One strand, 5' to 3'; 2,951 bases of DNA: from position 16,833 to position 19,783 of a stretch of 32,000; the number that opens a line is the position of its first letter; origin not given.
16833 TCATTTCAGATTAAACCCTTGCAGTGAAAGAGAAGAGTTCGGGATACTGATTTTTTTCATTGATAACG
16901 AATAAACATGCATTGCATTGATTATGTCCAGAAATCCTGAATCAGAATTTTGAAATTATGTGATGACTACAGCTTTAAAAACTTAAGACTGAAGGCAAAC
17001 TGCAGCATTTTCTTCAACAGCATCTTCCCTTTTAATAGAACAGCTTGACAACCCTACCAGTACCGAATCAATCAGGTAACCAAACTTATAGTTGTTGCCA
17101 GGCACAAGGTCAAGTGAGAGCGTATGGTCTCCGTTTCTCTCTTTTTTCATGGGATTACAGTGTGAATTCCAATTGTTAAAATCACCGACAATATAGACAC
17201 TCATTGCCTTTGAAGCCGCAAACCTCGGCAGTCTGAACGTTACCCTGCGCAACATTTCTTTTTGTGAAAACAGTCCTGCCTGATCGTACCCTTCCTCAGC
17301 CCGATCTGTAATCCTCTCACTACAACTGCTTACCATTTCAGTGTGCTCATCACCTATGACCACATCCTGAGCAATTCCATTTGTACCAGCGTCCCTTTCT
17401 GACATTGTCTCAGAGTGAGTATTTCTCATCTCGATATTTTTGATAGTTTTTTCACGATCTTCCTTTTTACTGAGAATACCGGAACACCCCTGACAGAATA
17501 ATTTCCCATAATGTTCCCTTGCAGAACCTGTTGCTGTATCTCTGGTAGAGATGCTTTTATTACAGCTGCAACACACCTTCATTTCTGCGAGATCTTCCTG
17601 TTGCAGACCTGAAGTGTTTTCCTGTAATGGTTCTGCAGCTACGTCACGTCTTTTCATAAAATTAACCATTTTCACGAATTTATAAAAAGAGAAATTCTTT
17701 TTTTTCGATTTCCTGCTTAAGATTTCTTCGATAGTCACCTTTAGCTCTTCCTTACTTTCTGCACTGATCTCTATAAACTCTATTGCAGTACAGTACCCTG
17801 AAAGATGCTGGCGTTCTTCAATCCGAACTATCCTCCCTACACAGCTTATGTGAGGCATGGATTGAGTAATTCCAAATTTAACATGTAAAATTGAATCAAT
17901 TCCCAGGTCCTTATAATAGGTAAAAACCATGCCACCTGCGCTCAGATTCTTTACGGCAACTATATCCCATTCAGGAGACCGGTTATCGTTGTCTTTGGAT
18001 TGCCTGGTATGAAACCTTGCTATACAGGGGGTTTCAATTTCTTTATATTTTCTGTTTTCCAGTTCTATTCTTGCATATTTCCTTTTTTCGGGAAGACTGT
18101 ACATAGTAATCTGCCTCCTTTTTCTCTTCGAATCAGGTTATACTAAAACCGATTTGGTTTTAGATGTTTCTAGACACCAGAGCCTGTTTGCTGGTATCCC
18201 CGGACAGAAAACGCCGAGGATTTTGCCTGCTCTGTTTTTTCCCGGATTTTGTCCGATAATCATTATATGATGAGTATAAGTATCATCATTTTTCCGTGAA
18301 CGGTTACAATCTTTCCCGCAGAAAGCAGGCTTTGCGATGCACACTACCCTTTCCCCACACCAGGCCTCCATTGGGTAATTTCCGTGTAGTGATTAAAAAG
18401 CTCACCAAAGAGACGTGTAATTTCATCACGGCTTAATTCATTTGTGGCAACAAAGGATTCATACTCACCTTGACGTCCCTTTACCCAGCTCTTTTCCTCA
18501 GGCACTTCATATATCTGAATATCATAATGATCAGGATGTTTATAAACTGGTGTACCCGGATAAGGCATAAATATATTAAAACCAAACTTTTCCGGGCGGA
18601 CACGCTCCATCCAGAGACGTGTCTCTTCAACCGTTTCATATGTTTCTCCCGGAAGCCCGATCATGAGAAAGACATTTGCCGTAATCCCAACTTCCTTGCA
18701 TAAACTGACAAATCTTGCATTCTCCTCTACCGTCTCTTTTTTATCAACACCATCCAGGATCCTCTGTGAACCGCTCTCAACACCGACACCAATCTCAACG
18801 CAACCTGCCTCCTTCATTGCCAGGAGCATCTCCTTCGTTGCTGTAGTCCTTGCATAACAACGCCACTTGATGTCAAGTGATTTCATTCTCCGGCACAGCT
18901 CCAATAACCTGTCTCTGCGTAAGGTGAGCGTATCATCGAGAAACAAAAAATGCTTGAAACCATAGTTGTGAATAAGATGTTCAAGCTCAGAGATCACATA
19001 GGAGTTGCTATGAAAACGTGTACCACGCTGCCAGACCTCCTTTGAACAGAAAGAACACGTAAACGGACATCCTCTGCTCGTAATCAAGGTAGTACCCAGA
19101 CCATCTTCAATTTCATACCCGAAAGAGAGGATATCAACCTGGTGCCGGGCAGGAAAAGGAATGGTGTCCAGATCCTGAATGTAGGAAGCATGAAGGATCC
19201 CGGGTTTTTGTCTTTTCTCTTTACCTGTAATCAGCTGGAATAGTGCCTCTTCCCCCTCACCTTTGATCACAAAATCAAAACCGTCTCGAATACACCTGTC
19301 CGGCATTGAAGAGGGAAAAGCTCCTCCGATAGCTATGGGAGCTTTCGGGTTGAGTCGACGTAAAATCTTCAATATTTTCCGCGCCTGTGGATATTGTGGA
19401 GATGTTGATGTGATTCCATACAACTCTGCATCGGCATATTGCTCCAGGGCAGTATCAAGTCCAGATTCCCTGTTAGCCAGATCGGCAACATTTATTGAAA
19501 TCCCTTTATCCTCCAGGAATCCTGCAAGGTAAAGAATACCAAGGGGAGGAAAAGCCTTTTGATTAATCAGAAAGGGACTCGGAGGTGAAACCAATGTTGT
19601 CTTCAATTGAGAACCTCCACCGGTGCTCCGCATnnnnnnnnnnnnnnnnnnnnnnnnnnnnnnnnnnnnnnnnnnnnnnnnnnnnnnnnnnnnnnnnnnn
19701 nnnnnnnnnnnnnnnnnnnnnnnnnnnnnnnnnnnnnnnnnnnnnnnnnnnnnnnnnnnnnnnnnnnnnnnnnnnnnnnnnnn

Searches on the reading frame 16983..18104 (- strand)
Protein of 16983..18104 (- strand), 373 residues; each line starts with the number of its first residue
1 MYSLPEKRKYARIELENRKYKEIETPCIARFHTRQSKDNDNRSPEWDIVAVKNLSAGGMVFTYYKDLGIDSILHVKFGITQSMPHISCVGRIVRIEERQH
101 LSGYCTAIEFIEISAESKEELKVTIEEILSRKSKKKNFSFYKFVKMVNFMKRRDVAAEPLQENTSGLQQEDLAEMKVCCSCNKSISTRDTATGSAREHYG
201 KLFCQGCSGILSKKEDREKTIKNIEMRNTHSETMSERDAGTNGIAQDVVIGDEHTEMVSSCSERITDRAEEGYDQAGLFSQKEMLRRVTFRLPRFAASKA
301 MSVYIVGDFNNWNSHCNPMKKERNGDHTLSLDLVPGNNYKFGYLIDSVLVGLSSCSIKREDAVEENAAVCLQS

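Call 6: search_protein_families(library=pfam, proteins=[window:16983-18104:-], max_evalue=0.001)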
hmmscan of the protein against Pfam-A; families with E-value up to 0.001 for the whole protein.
window:16983-18104:- (373 aa): 3 families
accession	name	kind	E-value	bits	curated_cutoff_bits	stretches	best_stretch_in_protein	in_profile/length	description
PF07238.19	PilZ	-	9.3e-06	26.4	22.5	1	46-122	23-97/102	PilZ domain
PF02922.24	CBM_48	-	1.4e-05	25.8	22.4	1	297-341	19-66/83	Carbohydrate-binding module 48 (Isoamylase N-terminal domain)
PF16561.11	AMPK1_CBM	-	5e-05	23.9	26.8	1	300-347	11-55/85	Glycogen recognition site of AMP-activated protein kinase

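Call 94: search_protein_families(library=ncbifam, proteins=[window:16983-18101:-], max_evalue=0.001)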
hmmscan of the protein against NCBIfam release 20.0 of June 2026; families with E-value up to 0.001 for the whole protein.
window:16983-18101:- (372 aa): 0 families

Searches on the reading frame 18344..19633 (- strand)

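Call 6: search_protein_families(library=pfam, proteins=[window:18344-19633:-], max_evalue=0.001)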
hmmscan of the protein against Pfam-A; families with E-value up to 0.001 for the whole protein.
window:18344-19633:- (429 aa): 2 families
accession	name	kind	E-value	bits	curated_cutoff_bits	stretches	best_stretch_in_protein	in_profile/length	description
PF04055.27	Radical_SAM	-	5e-25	89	29.5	1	184-340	2-164/166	Radical SAM superfamily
PF02310.24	B12-binding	-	5.3e-20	71.9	32.1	1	28-131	12-117/121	B12 binding domain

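Call 94: search_protein_families(library=ncbifam, proteins=[window:18344-19630:-], max_evalue=0.001)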
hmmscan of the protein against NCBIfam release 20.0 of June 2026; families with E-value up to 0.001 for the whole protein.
window:18344-19630:- (428 aa): 34 families (the best 25 are shown)
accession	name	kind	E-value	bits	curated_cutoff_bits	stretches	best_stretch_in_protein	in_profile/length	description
TIGR03471.1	HpnJ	equivalog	1.6e-48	165.8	577.6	1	48-415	49-432/472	hopanoid biosynthesis associated radical SAM protein HpnJ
TIGR04479.1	bcpD_PhpK_rSAM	subfamily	3.8e-45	154.2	600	1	25-372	68-437/504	PhpK family radical SAM P-methyltransferase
TIGR02026.1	BchE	equivalog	1.2e-38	133.3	481.35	1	25-365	18-386/497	magnesium-protoporphyrin IX monomethyl ester anaerobic oxidative cyclase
NF050148.1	rSAM_ApyD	equivalog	1.4e-36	126.1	750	1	69-365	76-392/645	RiPP biosynthesis radical SAM protein ApyD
TIGR04072.2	rSAM_ladder_B12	equivalog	4.6e-35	121.1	360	1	80-345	82-350/443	lipid biosynthesis B12-binding/radical SAM protein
TIGR04013.1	B12_SAM_MJ_1487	hypoth_equivalog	8e-32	110.5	251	2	56-215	29-187/382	TIGR04013 family B12-binding domain/radical SAM domain-containing protein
NF033070.1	rSAM_AprD4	equivalog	3e-30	105.5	500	1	125-406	143-422/456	AprD4 family radical SAM diol-dehydratase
NF038361.1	rSAM_Sden_1168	equivalog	2e-28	99.3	575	1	149-360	245-467/560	Sden_1168 family B12-binding radical SAM P-methyltransferase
TIGR04385.1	B12_rSAM_cofa1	equivalog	9.8e-22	77.8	450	1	86-344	89-364/438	B12 lower ligand biosynthesis radical SAM protein BzaD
TIGR03975.1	rSAM_ocin_1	subfamily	1.4e-21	76.7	281.85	1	68-342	129-428/606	RiPP maturation radical SAM C-methyltransferase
TIGR04295.1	B12_rSAM_oligo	hypoth_equivalog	5.9e-21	74.6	400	1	79-391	86-402/422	TIGR04295 family B12-binding domain-containing radical SAM protein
TIGR04014.1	B12_SAM_MJ_0865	equivalog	1.9e-17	63.2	360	1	31-364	13-356/434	methyl-coenzyme M reductase glutamine C-methyltransferase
TIGR04428.1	B12_rSAM_trp_MT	equivalog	6.3e-17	61.2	500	1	164-337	204-391/558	tryptophan 2-C-methyltransferase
TIGR04367.1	HpnR_B12_rSAM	equivalog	6.6e-16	57.9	650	1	28-364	21-371/490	hopanoid C-3 methylase HpnR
NF040546.1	rSAM_CUAEP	equivalog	2.9e-13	49.4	500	1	29-335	13-332/468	CUAEP/CCAEP-tail radical SAM (seleno)protein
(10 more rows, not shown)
